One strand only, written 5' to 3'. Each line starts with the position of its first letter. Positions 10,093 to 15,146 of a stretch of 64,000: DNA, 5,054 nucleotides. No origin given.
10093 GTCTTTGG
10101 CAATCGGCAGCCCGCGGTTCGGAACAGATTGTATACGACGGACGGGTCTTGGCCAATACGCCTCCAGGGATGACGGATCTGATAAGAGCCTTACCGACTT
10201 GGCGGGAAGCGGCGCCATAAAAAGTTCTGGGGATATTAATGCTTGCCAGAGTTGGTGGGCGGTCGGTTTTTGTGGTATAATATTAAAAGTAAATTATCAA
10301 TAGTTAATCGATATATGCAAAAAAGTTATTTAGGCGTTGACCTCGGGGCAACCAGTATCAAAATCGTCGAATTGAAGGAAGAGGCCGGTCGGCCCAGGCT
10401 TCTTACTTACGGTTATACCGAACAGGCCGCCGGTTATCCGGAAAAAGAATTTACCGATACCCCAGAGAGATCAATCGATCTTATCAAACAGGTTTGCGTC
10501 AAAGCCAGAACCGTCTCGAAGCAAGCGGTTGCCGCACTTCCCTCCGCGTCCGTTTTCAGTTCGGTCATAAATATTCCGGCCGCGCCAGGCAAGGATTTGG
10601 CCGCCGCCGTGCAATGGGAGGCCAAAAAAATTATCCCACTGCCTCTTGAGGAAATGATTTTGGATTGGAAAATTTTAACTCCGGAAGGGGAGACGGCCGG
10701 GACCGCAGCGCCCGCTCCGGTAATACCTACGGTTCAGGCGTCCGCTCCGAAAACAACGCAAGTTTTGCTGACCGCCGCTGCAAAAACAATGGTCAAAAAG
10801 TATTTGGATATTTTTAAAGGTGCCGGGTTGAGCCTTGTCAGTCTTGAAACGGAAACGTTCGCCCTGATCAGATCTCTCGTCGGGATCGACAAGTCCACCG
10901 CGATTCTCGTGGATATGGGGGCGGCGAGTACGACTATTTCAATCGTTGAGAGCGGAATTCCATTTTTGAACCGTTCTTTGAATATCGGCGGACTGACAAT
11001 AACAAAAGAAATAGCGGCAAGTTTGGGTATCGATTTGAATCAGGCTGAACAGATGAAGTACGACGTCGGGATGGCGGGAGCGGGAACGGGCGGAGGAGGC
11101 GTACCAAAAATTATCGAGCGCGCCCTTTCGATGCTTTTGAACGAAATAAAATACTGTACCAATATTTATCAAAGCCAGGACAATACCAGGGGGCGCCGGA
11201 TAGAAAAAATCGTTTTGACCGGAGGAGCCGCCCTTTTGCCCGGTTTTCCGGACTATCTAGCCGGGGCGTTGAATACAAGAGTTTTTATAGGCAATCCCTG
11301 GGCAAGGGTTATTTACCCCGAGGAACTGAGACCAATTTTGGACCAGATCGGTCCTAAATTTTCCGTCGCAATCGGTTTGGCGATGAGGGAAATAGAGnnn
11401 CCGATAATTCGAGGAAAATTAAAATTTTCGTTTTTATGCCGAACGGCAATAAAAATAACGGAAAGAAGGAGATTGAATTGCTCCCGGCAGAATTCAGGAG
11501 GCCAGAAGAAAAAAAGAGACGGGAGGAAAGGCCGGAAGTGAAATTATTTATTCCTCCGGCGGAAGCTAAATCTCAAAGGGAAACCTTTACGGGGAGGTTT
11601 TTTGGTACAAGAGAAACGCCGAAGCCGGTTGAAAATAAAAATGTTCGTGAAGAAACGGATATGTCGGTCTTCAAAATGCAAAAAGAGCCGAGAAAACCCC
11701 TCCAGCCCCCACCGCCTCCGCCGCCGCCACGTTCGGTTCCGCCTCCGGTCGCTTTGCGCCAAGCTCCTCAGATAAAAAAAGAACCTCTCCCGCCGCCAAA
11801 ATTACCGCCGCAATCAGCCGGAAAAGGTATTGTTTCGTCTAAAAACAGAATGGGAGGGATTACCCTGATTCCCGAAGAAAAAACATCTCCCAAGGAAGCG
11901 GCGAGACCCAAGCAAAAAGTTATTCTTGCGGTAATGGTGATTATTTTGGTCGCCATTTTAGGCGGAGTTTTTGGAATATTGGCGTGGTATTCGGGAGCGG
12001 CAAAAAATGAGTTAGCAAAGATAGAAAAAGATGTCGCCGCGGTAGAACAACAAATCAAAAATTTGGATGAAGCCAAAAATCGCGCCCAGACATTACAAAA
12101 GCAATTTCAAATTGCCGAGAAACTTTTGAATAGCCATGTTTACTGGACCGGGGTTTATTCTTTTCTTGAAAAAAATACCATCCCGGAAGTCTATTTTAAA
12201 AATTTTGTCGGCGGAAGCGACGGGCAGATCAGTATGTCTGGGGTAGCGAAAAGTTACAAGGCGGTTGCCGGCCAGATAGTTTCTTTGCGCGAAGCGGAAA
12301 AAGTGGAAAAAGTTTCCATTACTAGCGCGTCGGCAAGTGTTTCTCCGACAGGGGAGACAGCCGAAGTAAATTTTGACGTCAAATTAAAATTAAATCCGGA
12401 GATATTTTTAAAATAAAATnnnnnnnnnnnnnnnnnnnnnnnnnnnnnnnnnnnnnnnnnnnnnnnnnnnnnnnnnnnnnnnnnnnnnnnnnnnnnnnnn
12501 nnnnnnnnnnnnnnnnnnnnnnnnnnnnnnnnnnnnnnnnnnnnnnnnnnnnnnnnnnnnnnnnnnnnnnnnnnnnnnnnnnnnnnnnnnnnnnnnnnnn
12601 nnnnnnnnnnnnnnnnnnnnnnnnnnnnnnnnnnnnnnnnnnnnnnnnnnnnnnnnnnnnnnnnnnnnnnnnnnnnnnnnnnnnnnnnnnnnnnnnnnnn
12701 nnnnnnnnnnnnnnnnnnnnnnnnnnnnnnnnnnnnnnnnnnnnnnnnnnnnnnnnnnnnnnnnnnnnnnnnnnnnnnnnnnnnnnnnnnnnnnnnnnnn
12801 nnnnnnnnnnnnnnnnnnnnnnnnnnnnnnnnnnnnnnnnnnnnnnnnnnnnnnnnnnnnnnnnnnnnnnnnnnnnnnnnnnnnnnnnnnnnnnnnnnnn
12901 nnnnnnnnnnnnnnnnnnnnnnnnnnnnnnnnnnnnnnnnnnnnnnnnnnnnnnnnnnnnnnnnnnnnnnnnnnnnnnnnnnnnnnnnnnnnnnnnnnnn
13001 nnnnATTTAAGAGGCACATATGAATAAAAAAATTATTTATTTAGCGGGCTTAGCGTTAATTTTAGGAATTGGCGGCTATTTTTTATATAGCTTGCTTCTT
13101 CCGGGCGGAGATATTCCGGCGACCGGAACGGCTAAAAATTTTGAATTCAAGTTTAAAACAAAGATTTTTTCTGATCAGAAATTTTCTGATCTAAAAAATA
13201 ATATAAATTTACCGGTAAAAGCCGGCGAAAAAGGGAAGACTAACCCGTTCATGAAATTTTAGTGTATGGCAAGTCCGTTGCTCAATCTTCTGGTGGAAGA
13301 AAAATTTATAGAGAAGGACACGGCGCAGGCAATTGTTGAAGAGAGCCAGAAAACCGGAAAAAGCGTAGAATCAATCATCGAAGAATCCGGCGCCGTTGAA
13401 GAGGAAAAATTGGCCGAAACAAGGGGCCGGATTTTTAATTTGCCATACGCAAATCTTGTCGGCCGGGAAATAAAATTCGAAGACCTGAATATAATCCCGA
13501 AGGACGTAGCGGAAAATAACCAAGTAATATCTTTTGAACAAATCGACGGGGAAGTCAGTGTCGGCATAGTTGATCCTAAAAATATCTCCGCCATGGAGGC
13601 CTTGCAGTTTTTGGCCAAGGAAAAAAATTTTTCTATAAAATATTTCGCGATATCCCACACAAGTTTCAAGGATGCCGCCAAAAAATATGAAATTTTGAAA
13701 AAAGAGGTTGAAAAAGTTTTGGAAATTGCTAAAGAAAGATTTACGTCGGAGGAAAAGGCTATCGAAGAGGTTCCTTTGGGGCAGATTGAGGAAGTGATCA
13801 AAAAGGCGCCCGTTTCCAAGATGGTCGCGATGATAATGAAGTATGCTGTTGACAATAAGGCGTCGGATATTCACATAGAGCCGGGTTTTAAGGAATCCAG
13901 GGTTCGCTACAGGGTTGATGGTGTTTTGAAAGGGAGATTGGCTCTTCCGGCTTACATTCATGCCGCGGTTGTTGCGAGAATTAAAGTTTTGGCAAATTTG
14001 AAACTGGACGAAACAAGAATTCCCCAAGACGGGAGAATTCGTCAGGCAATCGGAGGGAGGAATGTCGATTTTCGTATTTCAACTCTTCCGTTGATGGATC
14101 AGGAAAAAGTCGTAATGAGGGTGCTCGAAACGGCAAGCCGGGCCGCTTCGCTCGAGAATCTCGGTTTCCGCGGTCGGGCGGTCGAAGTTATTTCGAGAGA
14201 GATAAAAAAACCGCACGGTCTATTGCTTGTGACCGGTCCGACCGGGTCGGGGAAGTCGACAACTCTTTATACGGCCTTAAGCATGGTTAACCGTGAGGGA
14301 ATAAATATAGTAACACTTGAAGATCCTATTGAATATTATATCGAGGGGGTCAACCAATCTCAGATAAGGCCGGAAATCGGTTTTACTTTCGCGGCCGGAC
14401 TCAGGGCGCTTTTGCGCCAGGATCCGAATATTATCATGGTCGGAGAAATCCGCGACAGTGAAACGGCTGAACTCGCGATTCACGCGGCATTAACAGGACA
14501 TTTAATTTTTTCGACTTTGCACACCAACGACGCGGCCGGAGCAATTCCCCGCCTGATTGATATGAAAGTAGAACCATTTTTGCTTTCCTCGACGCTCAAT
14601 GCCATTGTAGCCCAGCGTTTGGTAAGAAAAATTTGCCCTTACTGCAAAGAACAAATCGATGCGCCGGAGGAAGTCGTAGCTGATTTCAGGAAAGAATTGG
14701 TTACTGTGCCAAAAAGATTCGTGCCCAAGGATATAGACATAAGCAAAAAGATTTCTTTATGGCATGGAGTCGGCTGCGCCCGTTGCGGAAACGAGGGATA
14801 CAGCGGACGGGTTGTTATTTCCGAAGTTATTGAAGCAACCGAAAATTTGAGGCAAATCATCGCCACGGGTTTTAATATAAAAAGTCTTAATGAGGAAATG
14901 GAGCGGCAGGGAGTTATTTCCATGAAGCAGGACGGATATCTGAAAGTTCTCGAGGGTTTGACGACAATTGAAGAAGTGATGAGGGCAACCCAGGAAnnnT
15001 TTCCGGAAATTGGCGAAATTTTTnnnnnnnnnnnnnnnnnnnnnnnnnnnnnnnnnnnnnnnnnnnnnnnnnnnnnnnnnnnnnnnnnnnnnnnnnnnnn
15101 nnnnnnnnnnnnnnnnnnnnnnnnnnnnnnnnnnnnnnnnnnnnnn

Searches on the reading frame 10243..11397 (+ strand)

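Call 60: search_protein_families(library=pfam, proteins=[window:10243-11397:+], max_evalue=0.01)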
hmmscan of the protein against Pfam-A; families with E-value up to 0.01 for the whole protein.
window:10243-11397:+ (385 aa): 6 families
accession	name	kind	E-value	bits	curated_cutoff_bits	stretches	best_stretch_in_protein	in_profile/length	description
PF11104.14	PilM_2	-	4.4e-42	144.7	27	2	165-383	119-339/340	Type IV pilus assembly protein PilM;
PF14450.12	FtsA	-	4.2e-16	59.9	31.8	1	221-378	1-127/127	Cell division protein FtsA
PF06723.19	MreB_Mbl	-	5e-05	22.7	27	0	189-278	114-211/327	MreB/Mbl protein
PF00022.25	Actin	-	8.3e-05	21.8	27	0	217-261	141-187/410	Actin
PF25216.1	Volactin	-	0.0001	22.3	35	1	204-345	152-293/321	Volactin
PF08841.16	DDR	-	0.0015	18.1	24.6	0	214-272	130-188/328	Diol dehydratase reactivase ATPase-like domain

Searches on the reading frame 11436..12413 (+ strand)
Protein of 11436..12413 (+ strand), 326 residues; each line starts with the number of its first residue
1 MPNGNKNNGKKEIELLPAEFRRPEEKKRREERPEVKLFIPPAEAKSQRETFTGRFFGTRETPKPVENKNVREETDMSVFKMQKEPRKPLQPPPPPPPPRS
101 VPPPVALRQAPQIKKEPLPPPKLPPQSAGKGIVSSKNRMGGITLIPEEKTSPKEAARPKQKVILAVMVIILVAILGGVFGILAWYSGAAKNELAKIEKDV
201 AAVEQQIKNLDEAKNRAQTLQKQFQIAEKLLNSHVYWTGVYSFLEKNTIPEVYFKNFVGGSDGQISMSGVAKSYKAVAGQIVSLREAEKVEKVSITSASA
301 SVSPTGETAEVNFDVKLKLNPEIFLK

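Call 60: search_protein_families(library=pfam, proteins=[window:11436-12413:+], max_evalue=0.01)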
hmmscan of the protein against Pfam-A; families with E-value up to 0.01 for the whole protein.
window:11436-12413:+ (326 aa): 3 families
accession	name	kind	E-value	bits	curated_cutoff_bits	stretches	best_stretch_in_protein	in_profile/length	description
PF07996.16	T4SS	-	0.00019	22.3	24.7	1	199-294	6-101/197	Type IV secretion system proteins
PF05137.18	PilN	-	0.00023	21.6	22.8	1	245-318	7-77/78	Fimbrial assembly protein (PilN)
PF21585.2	A-ATP_synth_H_N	-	0.0062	17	27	0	202-219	15-32/46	Archaeal A-ATP synthase, subunit H, N-terminal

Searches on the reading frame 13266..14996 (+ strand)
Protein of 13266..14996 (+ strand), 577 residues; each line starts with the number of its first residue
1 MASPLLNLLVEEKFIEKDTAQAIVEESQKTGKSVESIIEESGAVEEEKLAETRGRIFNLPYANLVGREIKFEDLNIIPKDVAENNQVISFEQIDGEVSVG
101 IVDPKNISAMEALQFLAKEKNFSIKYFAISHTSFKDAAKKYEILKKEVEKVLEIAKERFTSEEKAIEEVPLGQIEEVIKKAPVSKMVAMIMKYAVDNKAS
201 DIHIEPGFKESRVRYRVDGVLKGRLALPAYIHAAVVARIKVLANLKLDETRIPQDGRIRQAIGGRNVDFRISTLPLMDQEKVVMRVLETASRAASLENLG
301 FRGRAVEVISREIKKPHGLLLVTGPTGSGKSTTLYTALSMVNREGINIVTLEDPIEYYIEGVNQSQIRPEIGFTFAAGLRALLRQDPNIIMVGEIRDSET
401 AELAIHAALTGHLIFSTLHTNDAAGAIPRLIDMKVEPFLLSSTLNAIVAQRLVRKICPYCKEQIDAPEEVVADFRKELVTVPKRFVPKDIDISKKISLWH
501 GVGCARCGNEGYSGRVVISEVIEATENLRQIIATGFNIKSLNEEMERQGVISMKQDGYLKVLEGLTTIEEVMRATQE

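Call 9: search_protein_families(library=pfam, proteins=[window:13266-14996:+], max_evalue=0.01)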
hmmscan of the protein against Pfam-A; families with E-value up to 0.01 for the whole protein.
window:13266-14996:+ (577 aa): 10 families
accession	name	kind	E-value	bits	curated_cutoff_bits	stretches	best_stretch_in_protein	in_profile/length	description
PF00437.27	T2SSE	-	9e-127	423.2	24.9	1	179-573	4-370/370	Type II/IV secretion system protein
PF05157.20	MshEN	-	1.2e-08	35.2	23.1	1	57-139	1-81/90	MshEN domain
PF25199.1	nSTAND_NTPase5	-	0.00022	21.5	34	1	306-355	25-80/145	Novel STAND NTPase 5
PF13191.12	AAA_16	-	0.0011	19.9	32.6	1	316-404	24-103/167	AAA ATPase domain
PF13604.12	AAA_30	-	0.0012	19.1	27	0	311-350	12-51/191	AAA domain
PF13401.12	AAA_22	-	0.0024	18.6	27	1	316-349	4-37/130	AAA domain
PF13555.12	AAA_29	-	0.0027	17.9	27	1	316-334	21-39/61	P-loop containing region of AAA domain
PF03215.21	Rad17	-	0.005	17.2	23.8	0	314-336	42-64/186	Rad17 P-loop domain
PF13173.12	AAA_14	-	0.0066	16.9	27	0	319-407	4-83/129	AAA domain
PF20720.3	nSTAND3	-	0.0081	16.3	27.2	0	313-354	13-54/155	Novel STAND NTPase 3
